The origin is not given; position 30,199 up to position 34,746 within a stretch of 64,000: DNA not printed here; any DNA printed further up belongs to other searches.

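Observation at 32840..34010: RND efflux permease with a ~390-aa antiparallel coiled-coil hairpin inserted in the first extracytoplasmic loop, and no adaptor gene nearby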

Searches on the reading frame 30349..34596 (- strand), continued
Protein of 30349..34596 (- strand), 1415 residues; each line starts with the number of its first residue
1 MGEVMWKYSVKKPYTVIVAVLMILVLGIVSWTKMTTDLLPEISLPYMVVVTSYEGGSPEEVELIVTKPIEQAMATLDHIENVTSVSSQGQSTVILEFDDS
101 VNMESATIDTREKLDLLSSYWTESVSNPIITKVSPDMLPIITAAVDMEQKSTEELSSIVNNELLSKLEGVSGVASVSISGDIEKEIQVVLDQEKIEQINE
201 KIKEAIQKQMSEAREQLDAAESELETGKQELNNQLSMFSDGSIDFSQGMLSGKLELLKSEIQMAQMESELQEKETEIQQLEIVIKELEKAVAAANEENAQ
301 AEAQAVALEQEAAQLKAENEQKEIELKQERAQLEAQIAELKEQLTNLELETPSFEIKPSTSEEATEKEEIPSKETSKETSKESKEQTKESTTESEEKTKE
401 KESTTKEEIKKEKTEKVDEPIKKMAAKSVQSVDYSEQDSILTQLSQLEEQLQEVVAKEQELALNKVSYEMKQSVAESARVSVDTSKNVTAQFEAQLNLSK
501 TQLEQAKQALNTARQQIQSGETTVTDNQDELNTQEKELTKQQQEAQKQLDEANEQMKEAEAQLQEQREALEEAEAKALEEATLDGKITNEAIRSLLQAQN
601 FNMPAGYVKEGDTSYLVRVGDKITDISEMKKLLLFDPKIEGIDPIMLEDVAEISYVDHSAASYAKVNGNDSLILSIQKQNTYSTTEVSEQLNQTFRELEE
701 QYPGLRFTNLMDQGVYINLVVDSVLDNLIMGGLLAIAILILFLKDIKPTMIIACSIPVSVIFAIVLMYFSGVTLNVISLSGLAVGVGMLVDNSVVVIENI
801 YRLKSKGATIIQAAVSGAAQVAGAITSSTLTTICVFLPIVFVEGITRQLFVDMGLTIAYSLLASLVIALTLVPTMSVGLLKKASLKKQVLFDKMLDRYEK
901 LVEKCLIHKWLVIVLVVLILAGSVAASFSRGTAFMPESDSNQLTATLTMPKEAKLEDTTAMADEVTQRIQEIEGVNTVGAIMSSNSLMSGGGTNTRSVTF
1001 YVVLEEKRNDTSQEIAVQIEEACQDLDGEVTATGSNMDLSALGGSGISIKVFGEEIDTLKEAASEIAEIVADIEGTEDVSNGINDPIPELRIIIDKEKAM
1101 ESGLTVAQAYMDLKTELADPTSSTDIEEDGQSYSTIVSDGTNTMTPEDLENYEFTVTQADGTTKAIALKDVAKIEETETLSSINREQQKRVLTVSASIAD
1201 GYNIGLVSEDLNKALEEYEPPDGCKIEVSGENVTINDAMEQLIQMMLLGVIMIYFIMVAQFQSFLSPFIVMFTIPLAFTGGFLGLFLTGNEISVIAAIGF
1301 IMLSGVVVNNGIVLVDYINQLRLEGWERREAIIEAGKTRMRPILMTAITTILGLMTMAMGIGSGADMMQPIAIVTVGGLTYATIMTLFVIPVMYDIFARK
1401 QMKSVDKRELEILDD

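Call 22: find_encoding_contigs(protein=P0028, flank=10000, max_places=2)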
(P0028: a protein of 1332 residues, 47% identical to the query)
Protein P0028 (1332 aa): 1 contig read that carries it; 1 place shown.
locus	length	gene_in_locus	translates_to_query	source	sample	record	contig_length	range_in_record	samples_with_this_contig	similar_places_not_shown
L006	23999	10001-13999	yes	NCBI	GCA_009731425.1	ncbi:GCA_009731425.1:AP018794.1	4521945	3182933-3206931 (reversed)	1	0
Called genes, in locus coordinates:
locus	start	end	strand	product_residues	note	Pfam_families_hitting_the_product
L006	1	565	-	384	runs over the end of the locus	PF00390:malic, PF01262:AlaDh_PNT_C (weak), PF03949:Malic_M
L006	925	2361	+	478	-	PF07498:Rho_N, PF07497:Rho_RNA_bind, PF00006:ATP-synt_ab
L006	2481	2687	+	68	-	PF01197:Ribosomal_L31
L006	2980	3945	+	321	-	PF07136:DUF1385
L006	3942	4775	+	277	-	PF17827:PrmC_N, PF01209:Ubie_methyltran (weak), PF03602:Cons_hypoth95, PF05175:MTS, PF06325:PrmA, PF13847:Methyltransf_31, PF08242:Methyltransf_12, PF13649:Methyltransf_25, +4 more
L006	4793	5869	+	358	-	PF03462:PCRF, PF00472:RF-1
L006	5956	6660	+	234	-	PF12146:Hydrolase_4 (weak), PF20408:Abhydrolase_11 (faint)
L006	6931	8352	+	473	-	PF02386:TrkH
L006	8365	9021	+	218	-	PF02254:TrkA_N, PF02737:3HCDH_N (faint), PF02826:2-Hacid_dh_C (faint), PF03721:UDPG_MGDP_dh_N (faint), PF13241:NAD_binding_7 (weak), PF02080:TrkA_C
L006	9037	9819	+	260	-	PF22435:MRM3-like_sub_bind, PF08032:SpoU_sub_bind, PF00588:SpoU_methylase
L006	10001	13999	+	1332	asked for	PF00873:ACR_tran, PF27881:CRWN_N (faint), PF28019:HmpF (weak), PF00873:ACR_tran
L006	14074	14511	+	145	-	PF01957:NfeD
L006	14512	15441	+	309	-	PF01145:Band_7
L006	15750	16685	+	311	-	PF02729:OTCace_N, PF00185:OTCace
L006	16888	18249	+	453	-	PF00285:Citrate_synt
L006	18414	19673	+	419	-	PF01547:SBP_bac_1, PF13416:SBP_bac_8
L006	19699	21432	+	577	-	PF02203:TarH, PF12729:4HB_MCP_1, PF00672:HAMP (weak), PF00015:MCPsignal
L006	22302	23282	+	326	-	PF02082:Rrf2 (faint), PF08279:HTH_11, PF13412:HTH_24 (weak), PF03099:BPL_LplA_LipB, PF02237:BPL_C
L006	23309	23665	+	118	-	PF19642:DUF6145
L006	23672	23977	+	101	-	PF07876:Dabb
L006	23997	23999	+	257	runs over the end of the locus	PF03309:Pan_kinase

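Call 23: find_encoding_contigs(protein=P0002, flank=10000, max_places=1)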
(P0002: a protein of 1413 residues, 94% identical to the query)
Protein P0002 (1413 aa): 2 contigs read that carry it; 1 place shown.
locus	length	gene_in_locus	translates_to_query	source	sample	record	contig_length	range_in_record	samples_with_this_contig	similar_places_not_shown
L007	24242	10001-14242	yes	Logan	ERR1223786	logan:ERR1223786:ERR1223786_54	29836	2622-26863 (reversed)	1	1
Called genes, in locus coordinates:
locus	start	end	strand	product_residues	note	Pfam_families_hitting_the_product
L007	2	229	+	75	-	PF00381:PTS-HPr (weak)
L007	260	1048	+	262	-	PF00072:Response_reg, PF04397:LytTR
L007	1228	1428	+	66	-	PF01385:OrfB_IS605 (weak)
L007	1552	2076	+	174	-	PF00160:Pro_isomerase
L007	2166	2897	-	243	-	PF01553:Acyltransferase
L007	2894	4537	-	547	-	PF02446:Glyco_hydro_77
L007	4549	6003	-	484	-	PF17767:NAPRTase_N, PF04095:NAPRTase, PF17956:NAPRTase_C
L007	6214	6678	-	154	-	-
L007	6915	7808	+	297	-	PF00781:DAGK_cat, PF19279:YegS_C (faint)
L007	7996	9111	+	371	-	PF00140:Sigma70_r1_2, PF04542:Sigma70_r2, PF04539:Sigma70_r3, PF04545:Sigma70_r4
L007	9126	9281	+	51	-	-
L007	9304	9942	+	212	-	PF02677:QueH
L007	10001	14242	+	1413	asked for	PF00873:ACR_tran, PF03176:MMPL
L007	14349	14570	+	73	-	-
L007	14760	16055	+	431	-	PF01595:CNNM, PF00571:CBS (weak), PF03471:CorC_HlyC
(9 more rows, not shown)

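Call 24: find_encoding_contigs(protein=P0029, flank=10000, max_places=1)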
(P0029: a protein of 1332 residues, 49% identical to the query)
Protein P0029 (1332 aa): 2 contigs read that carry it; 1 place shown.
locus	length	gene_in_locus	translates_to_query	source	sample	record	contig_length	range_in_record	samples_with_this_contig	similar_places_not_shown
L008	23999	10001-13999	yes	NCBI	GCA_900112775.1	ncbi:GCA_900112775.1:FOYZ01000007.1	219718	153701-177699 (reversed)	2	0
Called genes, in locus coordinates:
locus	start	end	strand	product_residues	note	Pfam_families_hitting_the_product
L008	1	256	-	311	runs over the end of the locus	PF04055:Radical_SAM, PF16199:Radical_SAM_C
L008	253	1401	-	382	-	PF00390:malic, PF03949:Malic_M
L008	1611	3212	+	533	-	PF07498:Rho_N, PF07497:Rho_RNA_bind, PF00006:ATP-synt_ab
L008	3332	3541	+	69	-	PF01197:Ribosomal_L31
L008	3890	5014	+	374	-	PF07136:DUF1385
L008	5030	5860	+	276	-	PF17827:PrmC_N, PF05175:MTS, PF02475:TRM5-TYW2_MTfase (weak), PF03602:Cons_hypoth95 (weak), PF06325:PrmA, PF13847:Methyltransf_31, PF08241:Methyltransf_11, PF13649:Methyltransf_25, +3 more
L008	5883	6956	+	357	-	PF03462:PCRF, PF00472:RF-1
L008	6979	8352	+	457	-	PF02386:TrkH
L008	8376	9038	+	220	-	PF02254:TrkA_N, PF02080:TrkA_C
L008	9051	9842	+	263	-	PF08032:SpoU_sub_bind (faint), PF22435:MRM3-like_sub_bind, PF00588:SpoU_methylase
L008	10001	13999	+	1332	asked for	PF00873:ACR_tran, PF03176:MMPL (weak)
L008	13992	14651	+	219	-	PF00440:TetR_N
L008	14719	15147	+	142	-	PF01957:NfeD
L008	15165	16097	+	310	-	PF01145:Band_7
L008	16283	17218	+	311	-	PF02729:OTCace_N, PF00185:OTCace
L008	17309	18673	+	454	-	PF00285:Citrate_synt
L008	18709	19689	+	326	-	PF08279:HTH_11, PF03099:BPL_LplA_LipB, PF02237:BPL_C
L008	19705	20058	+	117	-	PF19642:DUF6145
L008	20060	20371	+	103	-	PF07876:Dabb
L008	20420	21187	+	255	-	PF03309:Pan_kinase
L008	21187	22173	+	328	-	PF01207:Dus, PF01180:DHO_dh (faint)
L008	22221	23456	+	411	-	PF00365:PFK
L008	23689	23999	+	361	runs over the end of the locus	PF01118:Semialdhyde_dh, PF02774:Semialdhyde_dhC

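Call 25: find_encoding_contigs(protein=P0015, flank=10000, max_places=2)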
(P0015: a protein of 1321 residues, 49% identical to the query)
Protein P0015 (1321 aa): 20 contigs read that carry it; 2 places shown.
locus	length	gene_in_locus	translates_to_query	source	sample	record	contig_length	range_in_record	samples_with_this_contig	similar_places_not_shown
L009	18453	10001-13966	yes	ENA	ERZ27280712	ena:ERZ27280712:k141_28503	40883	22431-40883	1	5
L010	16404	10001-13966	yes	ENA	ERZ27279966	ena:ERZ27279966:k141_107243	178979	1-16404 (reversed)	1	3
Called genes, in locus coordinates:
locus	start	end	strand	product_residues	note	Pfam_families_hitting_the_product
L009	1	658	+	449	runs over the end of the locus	PF02878:PGM_PMM_I, PF02879:PGM_PMM_II, PF02880:PGM_PMM_III, PF00408:PGM_PMM_IV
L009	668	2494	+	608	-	PF13522:GATase_6, PF13537:GATase_7, PF01380:SIS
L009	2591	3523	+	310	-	PF13641:Glyco_tranf_2_3, PF00535:Glycos_transf_2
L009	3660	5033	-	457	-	PF00206:Lyase_1, PF14698:ASL_C2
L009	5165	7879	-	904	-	PF09586:YfhO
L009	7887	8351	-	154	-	PF04138:GtrA_DPMS_TM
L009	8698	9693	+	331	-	PF01510:Amidase_2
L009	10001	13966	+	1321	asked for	PF00873:ACR_tran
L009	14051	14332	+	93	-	PF05239:PRC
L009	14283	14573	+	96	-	PF01381:HTH_3, PF12844:HTH_19 (faint)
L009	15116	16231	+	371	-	-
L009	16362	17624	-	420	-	PF01548:DEDD_Tnp_IS110, PF02371:Transposase_20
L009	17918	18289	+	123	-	-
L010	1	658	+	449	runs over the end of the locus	PF02878:PGM_PMM_I, PF02879:PGM_PMM_II, PF02880:PGM_PMM_III, PF00408:PGM_PMM_IV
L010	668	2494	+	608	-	PF13522:GATase_6, PF13537:GATase_7, PF01380:SIS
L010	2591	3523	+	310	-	PF13641:Glyco_tranf_2_3, PF00535:Glycos_transf_2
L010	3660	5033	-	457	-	PF00206:Lyase_1, PF14698:ASL_C2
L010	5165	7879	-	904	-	PF09586:YfhO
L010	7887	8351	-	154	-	PF04138:GtrA_DPMS_TM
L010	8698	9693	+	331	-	PF01510:Amidase_2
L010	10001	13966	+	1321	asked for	PF00873:ACR_tran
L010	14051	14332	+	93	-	PF05239:PRC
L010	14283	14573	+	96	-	PF01381:HTH_3, PF12844:HTH_19 (faint)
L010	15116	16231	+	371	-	-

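Call 76: search_protein_families(library=pfam, proteins=[L003:4475-5242:-, L003:5734-6825:+, L003:11634-12263:+, L003:12268-13503:+, L003:13540-15141:+, L004:7028-8203:+, L004:8507-9844:+, L004:13872-14483:+, L004:14529-15923:+, L004:15931-17250:-], max_evalue=0.001)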
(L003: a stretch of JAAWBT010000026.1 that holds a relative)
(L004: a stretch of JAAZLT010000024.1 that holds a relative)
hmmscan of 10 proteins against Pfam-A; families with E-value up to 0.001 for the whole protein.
L003:4475-5242:- (255 aa): 2 families
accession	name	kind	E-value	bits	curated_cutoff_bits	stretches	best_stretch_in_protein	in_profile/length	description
PF00005.33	ABC_tran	-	4.2e-32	112.1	25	1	24-163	1-136/137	ABC transporter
PF13304.12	AAA_21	-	3.2e-08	34.4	27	0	36-78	1-43/304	AAA domain, putative AbiEii toxin, Type IV TA system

L003:5734-6825:+ (363 aa): 3 families
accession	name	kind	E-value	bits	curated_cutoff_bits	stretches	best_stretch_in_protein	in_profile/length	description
PF01118.30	Semialdhyde_dh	-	5e-30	104.8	26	1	8-138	1-119/121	Semialdehyde dehydrogenase, NAD binding domain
PF02774.23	Semialdhyde_dhC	-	1.5e-28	100.6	26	1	174-340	6-183/184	Semialdehyde dehydrogenase, dimerisation domain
PF01370.27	Epimerase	-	0.00019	21.4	20.9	1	11-90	3-71/240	NAD dependent epimerase/dehydratase family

L003:11634-12263:+ (209 aa): 1 family
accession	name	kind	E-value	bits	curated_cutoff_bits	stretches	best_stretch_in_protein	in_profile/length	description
PF00440.29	TetR_N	-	3.5e-08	33.6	24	1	31-58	19-46/47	Bacterial regulatory proteins, tetR family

L003:12268-13503:+ (411 aa): 2 families
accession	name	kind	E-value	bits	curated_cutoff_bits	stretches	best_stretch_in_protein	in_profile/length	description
PF13416.11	SBP_bac_8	-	1e-29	104.7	27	1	63-359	6-279/279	Bacterial extracellular solute-binding protein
PF01547.30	SBP_bac_1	-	1.5e-11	45.3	26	1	57-330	8-307/307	Bacterial extracellular solute-binding protein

L003:13540-15141:+ (533 aa): 5 families
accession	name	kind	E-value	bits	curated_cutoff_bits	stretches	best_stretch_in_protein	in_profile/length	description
PF00015.26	MCPsignal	-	1.9e-20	73.9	34.6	1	320-484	18-164/172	Methyl-accepting chemotaxis protein (MCP) signalling domain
PF12729.13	4HB_MCP_1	-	1.1e-12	48.3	27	1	10-180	2-173/181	Four helix bundle sensory module for signal transduction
PF02203.21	TarH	-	4e-08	33.8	25.2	1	6-151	1-151/177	Tar ligand binding domain homologue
PF06103.16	DUF948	-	1.5e-06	28.7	37.2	0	466-526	23-83/89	Bacterial protein of unknown function (DUF948)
PF04108.17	ATG17_like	-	5.7e-05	23.2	43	0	210-337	121-254/355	Autophagy protein ATG17-like domain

L004:7028-8203:+ (391 aa): 3 families
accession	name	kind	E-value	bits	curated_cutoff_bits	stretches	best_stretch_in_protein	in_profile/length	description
PF01546.33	Peptidase_M20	-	6.4e-25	88.7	24.6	1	89-385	1-205/206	Peptidase family M20/M25/M40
PF07687.19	M20_dimer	-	5.8e-21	74.9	21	1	190-290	2-105/107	Peptidase dimerisation domain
PF05343.19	Peptidase_M42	-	8.2e-05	22.2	23.2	0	121-185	133-195/292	M42 glutamyl aminopeptidase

L004:8507-9844:+ (445 aa): 1 family
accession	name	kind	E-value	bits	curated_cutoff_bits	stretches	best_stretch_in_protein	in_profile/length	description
PF01235.23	Na_Ala_symp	-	4.7e-139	464.5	24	1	55-444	5-380/392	Sodium:alanine symporter family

L004:13872-14483:+ (203 aa): 1 family
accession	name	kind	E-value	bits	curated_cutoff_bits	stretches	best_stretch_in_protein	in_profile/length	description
PF00440.29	TetR_N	-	1.2e-08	35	24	1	32-55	19-42/47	Bacterial regulatory proteins, tetR family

L004:14529-15923:+ (464 aa): 2 families
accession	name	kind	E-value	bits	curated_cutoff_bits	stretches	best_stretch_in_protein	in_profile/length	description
PF01554.23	MatE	-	6.6e-62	208.4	24.9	2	22-183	1-161/161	MatE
PF03023.19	MurJ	-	2.4e-16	59.8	27.4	1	16-246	199-426/451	Lipid II flippase MurJ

L004:15931-17250:- (439 aa): 1 family
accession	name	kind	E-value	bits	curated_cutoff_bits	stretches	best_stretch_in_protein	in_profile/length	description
PF00850.24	Hist_deacetyl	-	3.9e-65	220.6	27.9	1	78-281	76-285/298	Histone deacetylase domain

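Call 77: search_protein_families(library=pfam, proteins=[L005:6451-7518:+, L005:7528-8316:+, L005:8323-9093:+, L005:9239-9745:+, L005:13898-14443:+, L005:14462-15097:+, L005:15381-16310:+, L005:16527-18134:+], max_evalue=0.001)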
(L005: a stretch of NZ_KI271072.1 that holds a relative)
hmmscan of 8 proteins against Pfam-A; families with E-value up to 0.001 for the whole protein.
L005:6451-7518:+ (355 aa): 5 families
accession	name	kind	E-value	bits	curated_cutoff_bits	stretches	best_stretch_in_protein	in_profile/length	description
PF09084.16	NMT1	-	4.7e-22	79.4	20.5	1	63-275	7-215/216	NMT1/THI5 like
PF12974.12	Phosphonate-bd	-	4.1e-11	43.2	27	1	79-220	27-175/242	ABC transporter, phosphonate, periplasmic substrate-binding protein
PF16868.10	NMT1_3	-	3e-07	30.8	27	1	134-222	91-181/289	NMT1-like family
PF13379.11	NMT1_2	-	1.6e-06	28.6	24.7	1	63-269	21-238/252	NMT1-like family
PF04069.17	OpuAC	-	9.7e-06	25.8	21.2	1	74-195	22-160/257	Substrate binding domain of ABC-type glycine betaine transport system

L005:7528-8316:+ (262 aa): 1 family
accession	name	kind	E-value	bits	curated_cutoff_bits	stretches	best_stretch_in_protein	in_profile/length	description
PF00528.27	BPD_transp_1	-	8.4e-28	97.8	26.4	1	86-251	1-178/184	Binding-protein-dependent transport system inner membrane component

L005:8323-9093:+ (256 aa): 5 families
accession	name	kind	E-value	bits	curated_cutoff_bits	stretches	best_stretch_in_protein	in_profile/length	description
PF00005.33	ABC_tran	-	1e-35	123.7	25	1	24-161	1-136/137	ABC transporter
PF13304.12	AAA_21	-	2.6e-05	24.9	27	0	36-57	1-22/304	AAA domain, putative AbiEii toxin, Type IV TA system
PF09818.15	ABC_ATPase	-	5.6e-05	22.7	23.2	0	132-195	156-220/283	P-loop domain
PF03193.22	RsgA_GTPase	-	0.00012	22.3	30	1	15-65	88-137/174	RsgA GTPase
PF13401.12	AAA_22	-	0.0008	20.2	27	0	34-71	5-43/130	AAA domain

L005:9239-9745:+ (168 aa): 1 family
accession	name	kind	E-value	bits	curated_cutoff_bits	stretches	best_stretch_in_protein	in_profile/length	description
PF02464.23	CinA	-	8.4e-36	123.4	23.5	1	11-162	4-152/155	Competence-damaged protein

L005:13898-14443:+ (181 aa): 1 family
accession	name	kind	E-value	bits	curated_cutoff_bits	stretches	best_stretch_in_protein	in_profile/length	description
PF04073.20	tRNA_edit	-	2.2e-26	92.8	25.5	1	58-168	10-121/123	Aminoacyl-tRNA editing domain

L005:14462-15097:+ (211 aa): 1 family
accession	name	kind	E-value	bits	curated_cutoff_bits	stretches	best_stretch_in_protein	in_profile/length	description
PF03729.18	DUF308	-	9.6e-16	58.3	25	2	29-98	1-72/73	Short repeat of unknown function (DUF308)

L005:15381-16310:+ (309 aa): 2 families
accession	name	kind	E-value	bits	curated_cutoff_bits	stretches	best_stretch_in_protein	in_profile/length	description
PF03547.23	Mem_trans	-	1.8e-30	106.2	25.7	1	4-304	2-343/343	Membrane transport protein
PF01758.21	SBF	-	2.9e-07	30.8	24.3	1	202-307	6-114/191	Sodium Bile acid symporter family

L005:16527-18134:+ (535 aa): 4 families
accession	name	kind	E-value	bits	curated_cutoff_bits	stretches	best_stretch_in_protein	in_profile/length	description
PF06418.20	CTP_synth_N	-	1.2e-127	425.2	26.1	1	4-268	1-265/265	CTP synthase N-terminus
PF00117.34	GATase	-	2.8e-36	125.4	22.8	1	303-527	2-189/190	Glutamine amidotransferase class-I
PF07722.19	Peptidase_C26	-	7.6e-06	26.3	20.5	1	366-510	96-219/219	Peptidase C26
PF01656.29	CbiA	-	4.4e-05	23.9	25.4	1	14-161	8-54/125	CobQ/CobB/MinD/ParA nucleotide binding domain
